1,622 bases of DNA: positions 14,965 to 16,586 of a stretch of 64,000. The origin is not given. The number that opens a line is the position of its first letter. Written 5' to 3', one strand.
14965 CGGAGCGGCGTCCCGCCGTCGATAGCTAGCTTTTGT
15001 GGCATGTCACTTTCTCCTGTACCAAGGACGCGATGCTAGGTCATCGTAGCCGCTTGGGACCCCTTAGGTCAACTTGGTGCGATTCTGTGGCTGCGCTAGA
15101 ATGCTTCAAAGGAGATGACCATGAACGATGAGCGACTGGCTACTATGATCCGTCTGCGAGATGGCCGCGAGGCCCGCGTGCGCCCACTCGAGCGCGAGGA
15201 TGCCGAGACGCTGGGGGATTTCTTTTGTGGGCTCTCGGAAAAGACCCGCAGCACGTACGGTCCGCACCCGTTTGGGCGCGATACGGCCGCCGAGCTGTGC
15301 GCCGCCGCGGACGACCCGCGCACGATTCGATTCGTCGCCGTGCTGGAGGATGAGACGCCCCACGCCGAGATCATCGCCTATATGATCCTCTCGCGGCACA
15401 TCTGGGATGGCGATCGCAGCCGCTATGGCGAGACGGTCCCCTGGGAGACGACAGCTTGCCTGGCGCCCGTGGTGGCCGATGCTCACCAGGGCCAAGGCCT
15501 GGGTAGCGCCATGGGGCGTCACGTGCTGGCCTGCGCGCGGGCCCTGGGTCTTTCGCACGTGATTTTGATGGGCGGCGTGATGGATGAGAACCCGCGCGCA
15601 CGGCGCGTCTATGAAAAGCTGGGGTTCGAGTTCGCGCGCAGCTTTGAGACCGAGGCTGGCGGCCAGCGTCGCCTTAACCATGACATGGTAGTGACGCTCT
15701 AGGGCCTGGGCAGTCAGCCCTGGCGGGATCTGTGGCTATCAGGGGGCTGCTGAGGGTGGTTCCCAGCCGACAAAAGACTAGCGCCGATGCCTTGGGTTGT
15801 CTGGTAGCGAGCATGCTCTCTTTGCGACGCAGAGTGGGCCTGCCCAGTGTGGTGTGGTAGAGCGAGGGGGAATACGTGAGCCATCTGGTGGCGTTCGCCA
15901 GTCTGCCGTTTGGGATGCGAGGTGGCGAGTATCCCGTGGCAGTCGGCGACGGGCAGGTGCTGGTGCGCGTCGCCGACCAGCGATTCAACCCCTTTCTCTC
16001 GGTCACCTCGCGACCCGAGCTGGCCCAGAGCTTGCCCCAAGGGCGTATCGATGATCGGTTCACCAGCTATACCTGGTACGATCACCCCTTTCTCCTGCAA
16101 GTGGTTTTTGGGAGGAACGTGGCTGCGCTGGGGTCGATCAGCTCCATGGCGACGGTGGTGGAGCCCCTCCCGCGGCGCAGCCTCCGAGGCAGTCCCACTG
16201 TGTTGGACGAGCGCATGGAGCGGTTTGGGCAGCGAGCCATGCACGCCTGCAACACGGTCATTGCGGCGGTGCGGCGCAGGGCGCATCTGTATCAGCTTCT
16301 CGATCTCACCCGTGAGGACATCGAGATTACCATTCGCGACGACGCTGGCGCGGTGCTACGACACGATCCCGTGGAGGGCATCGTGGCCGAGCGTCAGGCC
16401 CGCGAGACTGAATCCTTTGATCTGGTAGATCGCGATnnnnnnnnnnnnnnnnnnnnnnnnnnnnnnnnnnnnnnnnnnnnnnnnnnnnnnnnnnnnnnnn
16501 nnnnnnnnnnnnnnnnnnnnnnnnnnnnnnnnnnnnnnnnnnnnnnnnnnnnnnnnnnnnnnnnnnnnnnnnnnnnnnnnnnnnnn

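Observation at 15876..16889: Uncharacterised 337-aa protein with a C-terminal HEPN-like R-x4-HRG motif directly upstream of lexA.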

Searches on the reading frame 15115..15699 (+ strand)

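Call 3: search_protein_families(library=pfam, proteins=[window:15115-15699:+], max_evalue=1)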
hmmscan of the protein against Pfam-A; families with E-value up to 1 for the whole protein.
window:15115-15699:+ (195 aa): 7 families
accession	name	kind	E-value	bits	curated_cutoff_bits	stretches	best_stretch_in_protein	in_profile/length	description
PF00583.31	Acetyltransf_1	-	2.8e-11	44.1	20.7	1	50-171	13-116/116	Acetyltransferase (GNAT) family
PF13302.13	Acetyltransf_3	-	3.2e-11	44.5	25.4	1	22-172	4-138/138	Acetyltransferase (GNAT) domain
PF13508.13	Acetyltransf_7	-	6.9e-09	36.4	27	1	75-172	6-83/84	Acetyltransferase (GNAT) domain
PF08445.16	FR47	-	6.4e-05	23.3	22.1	1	119-174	28-80/86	FR47-like protein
PF13673.13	Acetyltransf_10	-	0.00015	22.1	23.6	1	119-184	58-119/128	Acetyltransferase (GNAT) domain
PF14542.12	Acetyltransf_CG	-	0.022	15.3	30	1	119-146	31-58/80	GCN5-related N-acetyl-transferase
PF13480.13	Acetyltransf_6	-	0.16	12.5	22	1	16-86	16-87/143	Acetyltransferase (GNAT) domain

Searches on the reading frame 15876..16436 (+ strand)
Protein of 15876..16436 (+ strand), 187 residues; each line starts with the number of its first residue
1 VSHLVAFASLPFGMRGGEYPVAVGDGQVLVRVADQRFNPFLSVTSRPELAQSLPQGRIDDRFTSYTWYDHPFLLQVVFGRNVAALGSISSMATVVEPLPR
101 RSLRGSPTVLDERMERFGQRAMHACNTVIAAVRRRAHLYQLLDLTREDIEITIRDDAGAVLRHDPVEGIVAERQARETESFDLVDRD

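Call 34: predict_structure(alignment_id=A2)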
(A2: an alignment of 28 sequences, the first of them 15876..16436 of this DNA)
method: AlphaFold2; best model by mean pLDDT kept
length: 187 residues; sequences in the alignment: 28
mean_pLDDT: 85.9   pTM: 0.75
mean pLDDT of the five models: 85.9, 85.5, 85.4, 85.4, 84.1
residues with pLDDT >= 90: 80; 70-90: 92; 50-70: 14; < 50: 1
segments of 3 or more residues with pLDDT < 50: none
pLDDT, mean of each block of 10 residues (from residue 1): 93 89 92 88 90 81 77 83 88 93 86 94 94 83 88 93 84 72 58
secondary structure, 60 per line:
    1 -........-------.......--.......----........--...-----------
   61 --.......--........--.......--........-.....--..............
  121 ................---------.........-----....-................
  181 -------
elements in order: E2-9 E17-23 E26-32 E37-44 E63-69 E72-79 E82-88 E91-98 H100-104 H107-136 E149-154 E160-163 H165-180

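Call 46: search_solved_structures(query=A2, max_evalue=10)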
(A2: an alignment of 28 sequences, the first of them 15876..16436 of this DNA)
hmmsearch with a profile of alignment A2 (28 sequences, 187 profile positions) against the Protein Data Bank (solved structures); distinct sequences matched with E-value up to 10: 1.
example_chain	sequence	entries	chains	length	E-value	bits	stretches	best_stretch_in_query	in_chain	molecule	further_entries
8ain_B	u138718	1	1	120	1.1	11.9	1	46-73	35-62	MCUGI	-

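Call 48: find_homologous_proteins(query=A2, max_evalue=0.01)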
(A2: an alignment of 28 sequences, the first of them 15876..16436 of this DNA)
Query A2 (28 sequences) (187 aa, profile of the alignment): 95 proteins with E <= 0.01 among 8000 candidates.
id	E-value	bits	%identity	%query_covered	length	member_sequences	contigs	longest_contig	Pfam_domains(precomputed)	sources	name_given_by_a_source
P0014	7.1e-88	311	54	100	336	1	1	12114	-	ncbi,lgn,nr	ncbi:MAG: hypothetical protein H5T69_07690 [Chloroflexi bacterium]|nr:hypothetical protein [Chlorofl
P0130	1.2e-87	310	52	99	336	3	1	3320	-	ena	-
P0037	3.8e-87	309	49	99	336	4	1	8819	-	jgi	-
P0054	9.8e-87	307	51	99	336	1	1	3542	-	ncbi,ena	-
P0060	1.2e-86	307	49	98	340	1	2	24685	-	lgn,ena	-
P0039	1.8e-86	306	49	98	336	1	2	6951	-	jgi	jgi:hypothetical protein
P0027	2.0e-86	306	55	100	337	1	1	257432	-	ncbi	-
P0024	2.8e-86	306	50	100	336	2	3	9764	-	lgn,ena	-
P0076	6.0e-86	305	49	99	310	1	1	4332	-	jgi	-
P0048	7.8e-86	304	50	98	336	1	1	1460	-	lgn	-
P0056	1.1e-85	304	49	99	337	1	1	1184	-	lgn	-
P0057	1.1e-85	304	49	99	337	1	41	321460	-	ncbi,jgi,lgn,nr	ncbi:MAG TPA: hypothetical protein GX714_00115 [Chloroflexi bacterium]|jgi:hypothetical protein|nr:h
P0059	3.7e-85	302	50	98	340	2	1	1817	-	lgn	-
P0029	1.0e-84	301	50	100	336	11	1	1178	-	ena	-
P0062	1.1e-84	301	49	99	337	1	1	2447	-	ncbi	-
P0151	1.3e-72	261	48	89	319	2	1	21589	PF18735.7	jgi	jgi:hypothetical protein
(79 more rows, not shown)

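Call 59: fold_search(model_id=the predicted structure, library=viral)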
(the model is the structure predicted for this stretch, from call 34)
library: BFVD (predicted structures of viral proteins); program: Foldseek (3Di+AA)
matches with E <= 10: 662; with E <= 0.001: 0
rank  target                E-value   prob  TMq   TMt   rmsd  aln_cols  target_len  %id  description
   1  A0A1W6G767            3.3e-02  0.09  0.11  0.10  24.4       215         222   12  U79 [Human betaherpesvirus 6]
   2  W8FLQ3                4.1e-02  0.11  0.13  0.08  25.8       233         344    8  U79 [Human betaherpesvirus 6A]
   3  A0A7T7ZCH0            7.2e-02  0.28  0.15  0.20  14.5        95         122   16  (no name in the UniProt tables at hand)
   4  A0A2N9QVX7            7.2e-02  0.10  0.16  0.09  16.6       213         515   10  (no name in the UniProt tables at hand)
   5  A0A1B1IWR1            7.6e-02  0.18  0.14  0.17  25.3       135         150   10  Uncharacterized protein [uncultured phage_Deep-GF0-KM16-C193]
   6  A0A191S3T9            1.1e-01  0.11  0.16  0.07  30.1       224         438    9  U79 protein [macacine betaherpesvirus 9]
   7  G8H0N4                1.1e-01  0.08  0.16  0.11  25.7       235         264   12  Protein UL112 [macacine betaherpesvirus 8]
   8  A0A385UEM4            1.5e-01  0.33  0.23  0.28  15.2       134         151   15  Uncharacterized protein [Corynebacterium phage Juicebox]
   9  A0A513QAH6            1.8e-01  0.07  0.16  0.06  33.8       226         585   13  VP4 (Fragment) [Porcine rotavirus B]
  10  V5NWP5                1.9e-01  0.03  0.09  0.09  23.8       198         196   12  F-UL4 protein [Chelonid alphaherpesvirus 5]
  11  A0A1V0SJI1            2.0e-01  0.07  0.11  0.09  14.5       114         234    8  Uncharacterized protein [Klosneuvirus KNV1]
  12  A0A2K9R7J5            2.5e-01  0.13  0.17  0.12  13.9       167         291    6  (no name in the UniProt tables at hand)
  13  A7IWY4                2.7e-01  0.35  0.17  0.41  16.9        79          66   19  Uncharacterized protein b459R [Paramecium bursaria Chlorella virus NY2A]
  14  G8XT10                2.9e-01  0.05  0.11  0.06  20.5       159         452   10  Protein UL112 [Saimiriine betaherpesvirus 4]
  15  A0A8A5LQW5            3.1e-01  0.16  0.22  0.25  14.3       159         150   11  (no name in the UniProt tables at hand)
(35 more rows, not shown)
